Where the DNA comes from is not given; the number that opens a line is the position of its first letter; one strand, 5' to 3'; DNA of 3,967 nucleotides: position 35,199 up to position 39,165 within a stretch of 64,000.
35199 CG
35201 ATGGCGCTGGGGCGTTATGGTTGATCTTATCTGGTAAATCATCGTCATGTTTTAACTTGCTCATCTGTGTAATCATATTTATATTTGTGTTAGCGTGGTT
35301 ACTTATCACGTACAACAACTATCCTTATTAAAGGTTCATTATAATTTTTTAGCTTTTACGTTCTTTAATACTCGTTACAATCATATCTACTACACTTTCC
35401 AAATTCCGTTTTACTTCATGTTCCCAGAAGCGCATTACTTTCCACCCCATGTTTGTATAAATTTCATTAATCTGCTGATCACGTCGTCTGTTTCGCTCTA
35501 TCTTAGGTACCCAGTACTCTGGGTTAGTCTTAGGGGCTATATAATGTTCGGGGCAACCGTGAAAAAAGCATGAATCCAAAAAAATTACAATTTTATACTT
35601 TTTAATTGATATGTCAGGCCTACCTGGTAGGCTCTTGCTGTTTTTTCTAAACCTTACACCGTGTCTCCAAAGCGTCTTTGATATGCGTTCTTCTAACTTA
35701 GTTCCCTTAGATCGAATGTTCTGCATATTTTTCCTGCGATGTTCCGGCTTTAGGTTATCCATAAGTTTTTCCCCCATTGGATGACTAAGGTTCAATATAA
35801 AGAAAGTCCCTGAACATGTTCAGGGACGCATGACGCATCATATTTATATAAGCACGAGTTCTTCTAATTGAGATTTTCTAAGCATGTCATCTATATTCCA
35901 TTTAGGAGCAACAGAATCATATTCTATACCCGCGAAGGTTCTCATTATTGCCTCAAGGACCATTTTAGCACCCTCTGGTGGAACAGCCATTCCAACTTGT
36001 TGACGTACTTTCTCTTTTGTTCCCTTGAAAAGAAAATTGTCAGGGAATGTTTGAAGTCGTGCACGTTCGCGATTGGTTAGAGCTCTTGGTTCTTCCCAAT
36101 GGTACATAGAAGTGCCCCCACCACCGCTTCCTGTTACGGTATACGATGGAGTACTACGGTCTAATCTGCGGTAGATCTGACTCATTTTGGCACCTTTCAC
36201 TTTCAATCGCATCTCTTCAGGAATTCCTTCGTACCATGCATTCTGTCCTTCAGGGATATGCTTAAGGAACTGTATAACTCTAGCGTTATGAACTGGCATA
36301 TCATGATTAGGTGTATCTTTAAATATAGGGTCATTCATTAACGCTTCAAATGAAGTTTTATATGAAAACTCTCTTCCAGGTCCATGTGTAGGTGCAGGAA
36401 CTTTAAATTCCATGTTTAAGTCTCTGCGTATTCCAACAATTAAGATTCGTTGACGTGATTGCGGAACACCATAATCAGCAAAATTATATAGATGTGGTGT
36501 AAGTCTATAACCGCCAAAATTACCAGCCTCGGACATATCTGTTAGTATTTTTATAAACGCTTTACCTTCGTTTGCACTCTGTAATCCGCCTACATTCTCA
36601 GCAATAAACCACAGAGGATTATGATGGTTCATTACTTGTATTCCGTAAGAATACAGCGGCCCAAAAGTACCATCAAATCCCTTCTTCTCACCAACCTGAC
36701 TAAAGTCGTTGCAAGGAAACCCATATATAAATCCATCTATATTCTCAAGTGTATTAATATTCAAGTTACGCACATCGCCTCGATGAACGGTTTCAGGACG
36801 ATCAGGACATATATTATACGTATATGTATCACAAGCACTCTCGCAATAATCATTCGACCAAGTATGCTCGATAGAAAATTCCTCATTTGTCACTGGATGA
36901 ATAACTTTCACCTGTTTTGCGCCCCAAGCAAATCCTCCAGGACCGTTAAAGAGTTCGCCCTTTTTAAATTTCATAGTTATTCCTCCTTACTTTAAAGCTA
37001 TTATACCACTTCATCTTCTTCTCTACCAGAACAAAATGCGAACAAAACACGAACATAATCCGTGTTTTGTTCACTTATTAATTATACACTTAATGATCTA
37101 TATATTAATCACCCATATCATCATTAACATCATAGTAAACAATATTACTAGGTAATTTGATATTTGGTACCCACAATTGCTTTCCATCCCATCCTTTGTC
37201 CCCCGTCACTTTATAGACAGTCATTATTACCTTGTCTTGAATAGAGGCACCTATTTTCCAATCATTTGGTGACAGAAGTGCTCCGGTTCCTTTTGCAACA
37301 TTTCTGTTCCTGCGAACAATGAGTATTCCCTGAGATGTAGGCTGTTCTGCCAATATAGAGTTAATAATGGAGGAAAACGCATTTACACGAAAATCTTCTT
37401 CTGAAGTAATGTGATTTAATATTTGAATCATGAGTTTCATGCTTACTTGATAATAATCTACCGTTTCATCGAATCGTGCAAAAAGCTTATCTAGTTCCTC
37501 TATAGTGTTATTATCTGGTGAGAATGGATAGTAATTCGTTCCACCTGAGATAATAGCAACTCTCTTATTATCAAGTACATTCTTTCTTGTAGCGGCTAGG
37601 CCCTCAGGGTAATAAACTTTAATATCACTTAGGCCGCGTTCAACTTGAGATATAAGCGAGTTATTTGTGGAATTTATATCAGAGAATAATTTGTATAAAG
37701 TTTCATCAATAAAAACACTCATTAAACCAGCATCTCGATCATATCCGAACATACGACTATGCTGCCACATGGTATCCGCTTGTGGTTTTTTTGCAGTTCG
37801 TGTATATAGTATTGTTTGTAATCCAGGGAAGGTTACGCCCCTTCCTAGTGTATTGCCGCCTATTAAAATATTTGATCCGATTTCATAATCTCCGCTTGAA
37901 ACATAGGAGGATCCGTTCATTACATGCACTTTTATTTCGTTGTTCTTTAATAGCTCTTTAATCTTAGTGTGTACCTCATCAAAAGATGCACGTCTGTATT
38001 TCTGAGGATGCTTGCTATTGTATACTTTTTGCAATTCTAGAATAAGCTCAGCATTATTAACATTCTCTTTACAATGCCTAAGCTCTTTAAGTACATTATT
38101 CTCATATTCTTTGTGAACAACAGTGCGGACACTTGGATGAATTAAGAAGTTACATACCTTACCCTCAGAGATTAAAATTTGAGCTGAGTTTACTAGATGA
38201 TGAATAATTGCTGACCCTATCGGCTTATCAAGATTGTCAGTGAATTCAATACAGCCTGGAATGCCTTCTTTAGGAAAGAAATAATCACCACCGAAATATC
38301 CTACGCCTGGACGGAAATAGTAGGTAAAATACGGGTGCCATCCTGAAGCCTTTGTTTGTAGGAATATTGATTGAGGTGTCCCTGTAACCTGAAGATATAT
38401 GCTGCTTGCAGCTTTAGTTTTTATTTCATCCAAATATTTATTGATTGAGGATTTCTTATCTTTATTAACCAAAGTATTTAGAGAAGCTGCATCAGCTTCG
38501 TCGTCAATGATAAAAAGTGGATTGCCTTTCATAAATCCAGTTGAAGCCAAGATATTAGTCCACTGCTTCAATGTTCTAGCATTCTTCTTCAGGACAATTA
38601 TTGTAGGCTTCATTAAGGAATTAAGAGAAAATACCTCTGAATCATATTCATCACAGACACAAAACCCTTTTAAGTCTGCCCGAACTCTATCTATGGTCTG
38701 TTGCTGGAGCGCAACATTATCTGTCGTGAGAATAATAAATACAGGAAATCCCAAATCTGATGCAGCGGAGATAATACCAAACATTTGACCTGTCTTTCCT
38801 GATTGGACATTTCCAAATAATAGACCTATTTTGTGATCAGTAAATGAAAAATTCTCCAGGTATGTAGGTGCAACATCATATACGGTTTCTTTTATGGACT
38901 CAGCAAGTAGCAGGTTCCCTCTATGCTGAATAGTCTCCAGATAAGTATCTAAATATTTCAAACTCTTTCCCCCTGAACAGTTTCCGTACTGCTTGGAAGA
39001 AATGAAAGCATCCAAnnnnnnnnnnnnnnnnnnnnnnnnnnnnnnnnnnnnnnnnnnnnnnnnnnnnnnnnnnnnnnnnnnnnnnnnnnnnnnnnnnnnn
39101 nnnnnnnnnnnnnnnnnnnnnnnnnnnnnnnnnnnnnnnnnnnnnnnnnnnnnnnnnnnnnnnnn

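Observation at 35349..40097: CglI/NgoAVII-like ATP-dependent type II R-M operon: NgoFVII-family PLD nuclease + DEAD-Z1 motor + Dcm + Vsr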

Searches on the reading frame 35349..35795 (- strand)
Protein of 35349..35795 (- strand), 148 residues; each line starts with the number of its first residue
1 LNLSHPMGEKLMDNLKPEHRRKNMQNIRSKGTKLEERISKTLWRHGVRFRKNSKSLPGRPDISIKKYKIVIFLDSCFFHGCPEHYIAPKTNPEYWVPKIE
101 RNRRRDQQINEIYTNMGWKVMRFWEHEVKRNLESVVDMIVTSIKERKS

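Call 3: search_protein_families(library=pfam, proteins=[window:35349-35795:-], max_evalue=0.01)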
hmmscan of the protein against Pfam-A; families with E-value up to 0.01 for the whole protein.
window:35349-35795:- (148 aa): 3 families
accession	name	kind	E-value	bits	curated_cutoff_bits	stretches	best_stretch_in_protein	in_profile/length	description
PF03852.21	Vsr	-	4.9e-27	94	27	1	12-80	1-69/74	DNA mismatch endonuclease Vsr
PF04480.18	DUF559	-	1.6e-08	34.8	20.6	1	101-143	66-108/109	Protein of unknown function (DUF559)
PF18741.7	MTES_1575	-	0.00033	21.1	38.2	1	100-142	53-95/96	REase_MTES_1575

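Call 7: search_protein_families(library=padloc, proteins=[window:35349-35795:-], max_evalue=0.001)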
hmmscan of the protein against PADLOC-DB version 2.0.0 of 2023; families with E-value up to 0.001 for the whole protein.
window:35349-35795:- (148 aa): 1 family
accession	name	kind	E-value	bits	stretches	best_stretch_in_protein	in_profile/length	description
PDLC03397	Vsr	-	8e-23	79.3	1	19-141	9-131/156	Type II nicking endonuclease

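Call 8: search_protein_families(library=ncbifam, proteins=[window:35349-35795:-], max_evalue=0.001)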
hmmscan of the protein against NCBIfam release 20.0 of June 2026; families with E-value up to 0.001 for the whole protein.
window:35349-35795:- (148 aa): 1 family
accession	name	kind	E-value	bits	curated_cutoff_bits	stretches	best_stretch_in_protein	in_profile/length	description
TIGR00632.1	vsr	subfamily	2.9e-43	147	97.85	1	12-127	2-119/119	DNA mismatch endonuclease Vsr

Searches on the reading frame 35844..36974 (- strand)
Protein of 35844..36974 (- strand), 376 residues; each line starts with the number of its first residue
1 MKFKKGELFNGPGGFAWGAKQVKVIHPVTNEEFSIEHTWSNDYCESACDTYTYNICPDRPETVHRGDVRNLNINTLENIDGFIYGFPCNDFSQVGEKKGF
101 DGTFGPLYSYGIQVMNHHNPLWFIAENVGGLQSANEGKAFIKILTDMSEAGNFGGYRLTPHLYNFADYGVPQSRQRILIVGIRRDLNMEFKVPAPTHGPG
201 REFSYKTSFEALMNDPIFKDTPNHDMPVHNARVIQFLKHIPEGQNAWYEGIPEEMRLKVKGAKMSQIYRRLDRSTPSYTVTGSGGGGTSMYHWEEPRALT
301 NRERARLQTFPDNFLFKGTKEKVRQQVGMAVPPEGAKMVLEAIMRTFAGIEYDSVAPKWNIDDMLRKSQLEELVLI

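Call 3: search_protein_families(library=pfam, proteins=[window:35844-36974:-], max_evalue=0.01)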
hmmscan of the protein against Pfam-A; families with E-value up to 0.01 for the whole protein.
window:35844-36974:- (376 aa): 1 family
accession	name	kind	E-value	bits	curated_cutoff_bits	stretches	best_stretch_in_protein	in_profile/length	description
PF00145.23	DNA_methylase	-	1.2e-71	242.3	22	1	3-344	1-323/324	C-5 cytosine-specific DNA methylase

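Call 7: search_protein_families(library=padloc, proteins=[window:35844-36974:-], max_evalue=0.001)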
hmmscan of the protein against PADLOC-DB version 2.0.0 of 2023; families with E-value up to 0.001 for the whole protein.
window:35844-36974:- (376 aa): 59 families (the best 25 are shown)
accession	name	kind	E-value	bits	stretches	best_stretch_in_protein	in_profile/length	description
PDLC03378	MTase_II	-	6.4e-111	369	1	1-358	1-341/344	Type II methyltransferase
PDLC03272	MTase_II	-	6e-54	181.7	1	2-349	74-392/407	Type II methyltransferase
PDLC03234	MTase_II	-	7.5e-54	181.4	2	7-215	9-202/375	Type II methyltransferase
PDLC00026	DruM2|DruM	-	6.4e-45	152.2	1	44-349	35-320/336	DNA cytosine methylase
PDLC00031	DruM2|DruM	-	3.8e-44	149.3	2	8-202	17-191/361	DNA cytosine methylase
PDLC00027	DruM2|DruM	-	4.2e-44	149.4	2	39-248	37-231/361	DNA cytosine methylase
PDLC03223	MTase_II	-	4.1e-41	139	2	226-345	347-464/469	Type II methyltransferase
PDLC03326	MTase_II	-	2.6e-40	136.8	2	7-196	9-188/412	Type II methyltransferase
PDLC03307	MTase_II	-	8.5e-39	131.8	1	5-347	3-369/382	Type II methyltransferase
PDLC00033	DruM2|DruM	-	3.4e-38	129.9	1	7-345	26-362/368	DNA cytosine methylase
PDLC03237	MTase_II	-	5.1e-36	122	2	258-334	700-778/1036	Type II methyltransferase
PDLC02648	DrmMII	-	1.3e-32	111.2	2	223-352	320-456/468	DrmMII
PDLC02656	DrmMII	-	2.5e-31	107.1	2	2-216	4-233/491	DrmMII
PDLC02649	DrmMII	-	3.3e-31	106.7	2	69-190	106-227/422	DrmMII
PDLC03225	MTase_II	-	2e-29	100.8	2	265-348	518-599/615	Type II methyltransferase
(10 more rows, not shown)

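Call 8: search_protein_families(library=ncbifam, proteins=[window:35844-36974:-], max_evalue=0.001)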
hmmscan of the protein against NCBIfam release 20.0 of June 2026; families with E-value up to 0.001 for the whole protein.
window:35844-36974:- (376 aa): 2 families
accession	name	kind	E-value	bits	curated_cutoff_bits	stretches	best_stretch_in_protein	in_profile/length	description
TIGR00675.1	dcm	superfamily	4.7e-47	161.2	100.65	1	7-342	3-328/329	DNA (cytosine-5-)-methyltransferase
NF007772.0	PRK10458.1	subfamily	1.1e-10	40.7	710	1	7-189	93-293/472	DNA cytosine methylase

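Call 41: search_solved_structures(query=window:35844-36974:-, max_evalue=1e-10)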
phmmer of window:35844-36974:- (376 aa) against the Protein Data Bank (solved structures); distinct sequences matched with E-value up to 1e-10: 15.
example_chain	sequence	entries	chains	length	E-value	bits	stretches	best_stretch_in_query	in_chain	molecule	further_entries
1dct_A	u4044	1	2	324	7.3e-23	84.5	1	40-195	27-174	PROTEIN (MODIFICATION METHYLASE HAEIII)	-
3ubt_Y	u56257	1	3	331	1.7e-21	80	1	40-195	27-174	Modification methylase HaeIII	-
10mh_A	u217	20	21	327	8.3e-17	64.5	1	34-196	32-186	PROTEIN (CYTOSINE-SPECIFIC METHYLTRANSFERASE HHAI) | HaeIII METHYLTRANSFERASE | Modification methylase HhaI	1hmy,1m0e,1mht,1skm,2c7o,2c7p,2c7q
2uyh_A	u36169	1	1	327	9.4e-17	64.4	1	34-196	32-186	MODIFICATION METHYLASE HHAI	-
2i9k_A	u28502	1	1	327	1e-16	64.2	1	34-196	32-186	Modification methylase HhaI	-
1svu_A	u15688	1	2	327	1.1e-16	64.2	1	34-195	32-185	Modification methylase HhaI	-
1fjx_A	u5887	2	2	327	1.3e-16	63.9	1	34-195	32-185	HHAI DNA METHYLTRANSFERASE | MODIFICATION METHYLASE HHAI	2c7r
2zcj_A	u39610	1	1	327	2.1e-16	63.2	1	34-196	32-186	Modification methylase HhaI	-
3g7u_A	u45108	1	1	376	2.3e-16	63.1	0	78-190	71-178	Cytosine-specific methyltransferase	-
2z6u_A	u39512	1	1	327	4.8e-16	62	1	34-196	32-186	Modification methylase HhaI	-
2uyc_A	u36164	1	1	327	4.9e-16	62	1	34-196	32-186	MODIFICATION METHYLASE HHAI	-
2uz4_A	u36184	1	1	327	4.9e-16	62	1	34-196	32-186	MODIFICATION METHYLASE HHAI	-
2z6q_A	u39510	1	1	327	5.7e-16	61.8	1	34-196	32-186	Modification methylase HhaI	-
2z6a_A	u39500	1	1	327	1.4e-15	60.5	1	34-196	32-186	Modification methylase HhaI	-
8yf3_A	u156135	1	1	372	4.8e-14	55.4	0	272-345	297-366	Cytosine-specific methyltransferase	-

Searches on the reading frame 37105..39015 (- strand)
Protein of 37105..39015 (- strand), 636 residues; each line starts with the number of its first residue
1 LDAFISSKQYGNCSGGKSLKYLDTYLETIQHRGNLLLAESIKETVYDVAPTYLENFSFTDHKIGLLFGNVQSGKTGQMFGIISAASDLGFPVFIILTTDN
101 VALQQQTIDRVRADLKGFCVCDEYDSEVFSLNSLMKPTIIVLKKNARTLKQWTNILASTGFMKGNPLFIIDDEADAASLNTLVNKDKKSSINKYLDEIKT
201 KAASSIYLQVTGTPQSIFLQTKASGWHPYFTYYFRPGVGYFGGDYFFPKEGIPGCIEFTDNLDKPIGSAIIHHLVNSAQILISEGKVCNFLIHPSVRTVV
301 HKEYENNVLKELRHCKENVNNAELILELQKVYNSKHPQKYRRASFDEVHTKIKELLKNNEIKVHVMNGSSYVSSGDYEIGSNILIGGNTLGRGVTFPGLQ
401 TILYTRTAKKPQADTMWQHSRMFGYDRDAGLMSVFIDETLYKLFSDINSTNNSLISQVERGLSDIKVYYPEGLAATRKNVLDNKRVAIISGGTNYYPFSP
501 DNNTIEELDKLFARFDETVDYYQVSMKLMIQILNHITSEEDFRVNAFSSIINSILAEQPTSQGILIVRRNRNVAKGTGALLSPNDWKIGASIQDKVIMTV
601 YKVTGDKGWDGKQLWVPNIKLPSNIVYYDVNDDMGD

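Call 3: search_protein_families(library=pfam, proteins=[window:37105-39015:-], max_evalue=0.01)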
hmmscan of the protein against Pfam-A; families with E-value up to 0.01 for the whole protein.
window:37105-39015:- (636 aa): 2 families
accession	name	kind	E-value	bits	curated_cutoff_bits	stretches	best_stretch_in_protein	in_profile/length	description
PF10593.14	Z1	-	1.5e-27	97.1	25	1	270-460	6-206/228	Z1 domain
PF20692.3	cpSF2-GREB1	-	0.0053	15.9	26.2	1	93-226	39-164/716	Circularly permuted SF2 helicase found in GREB1 proteins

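Call 6: search_solved_structures(query=window:37105-39015:-, max_evalue=0.01, show_alignments=2)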
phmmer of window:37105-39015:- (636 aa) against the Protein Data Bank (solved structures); distinct sequences matched with E-value up to 0.01: 1.
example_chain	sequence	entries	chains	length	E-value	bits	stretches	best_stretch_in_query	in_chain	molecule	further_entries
6f1s_A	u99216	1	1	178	3.3e-20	75.2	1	476-629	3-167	CglIIR protein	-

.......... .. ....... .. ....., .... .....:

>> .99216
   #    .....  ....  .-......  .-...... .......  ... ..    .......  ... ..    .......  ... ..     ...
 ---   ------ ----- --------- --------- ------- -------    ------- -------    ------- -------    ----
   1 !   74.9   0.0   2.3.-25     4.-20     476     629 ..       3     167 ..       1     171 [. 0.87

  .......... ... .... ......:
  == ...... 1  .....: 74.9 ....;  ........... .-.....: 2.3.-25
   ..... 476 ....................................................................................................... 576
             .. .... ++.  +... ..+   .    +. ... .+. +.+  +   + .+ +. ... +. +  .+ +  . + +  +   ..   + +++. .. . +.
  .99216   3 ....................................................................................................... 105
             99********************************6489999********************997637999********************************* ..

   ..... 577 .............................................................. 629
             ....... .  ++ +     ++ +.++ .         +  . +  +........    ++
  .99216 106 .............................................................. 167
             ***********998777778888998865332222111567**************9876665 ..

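Call 7: search_protein_families(library=padloc, proteins=[window:37105-39015:-], max_evalue=0.001)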
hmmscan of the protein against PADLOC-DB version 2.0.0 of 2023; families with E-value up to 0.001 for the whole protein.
window:37105-39015:- (636 aa): 2 families
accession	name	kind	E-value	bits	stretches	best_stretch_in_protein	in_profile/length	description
PDLC03202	Helicase_II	-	2.9e-255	846.4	1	20-631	2-620/621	Type II helicase domain protein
PDLC02205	MzaC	-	1.6e-12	44.2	2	62-118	137-193/952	-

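Call 8: search_protein_families(library=ncbifam, proteins=[window:37105-39015:-], max_evalue=0.001)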
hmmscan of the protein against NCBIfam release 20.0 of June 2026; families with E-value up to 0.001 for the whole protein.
window:37105-39015:- (636 aa): 1 family
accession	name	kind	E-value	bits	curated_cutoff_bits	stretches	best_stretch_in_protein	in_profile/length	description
NF041933.1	MzaC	equivalog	1.5e-16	59.6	1500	2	327-450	515-636/806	MZA anti-phage system associated Z1 domain-containing protein MzaC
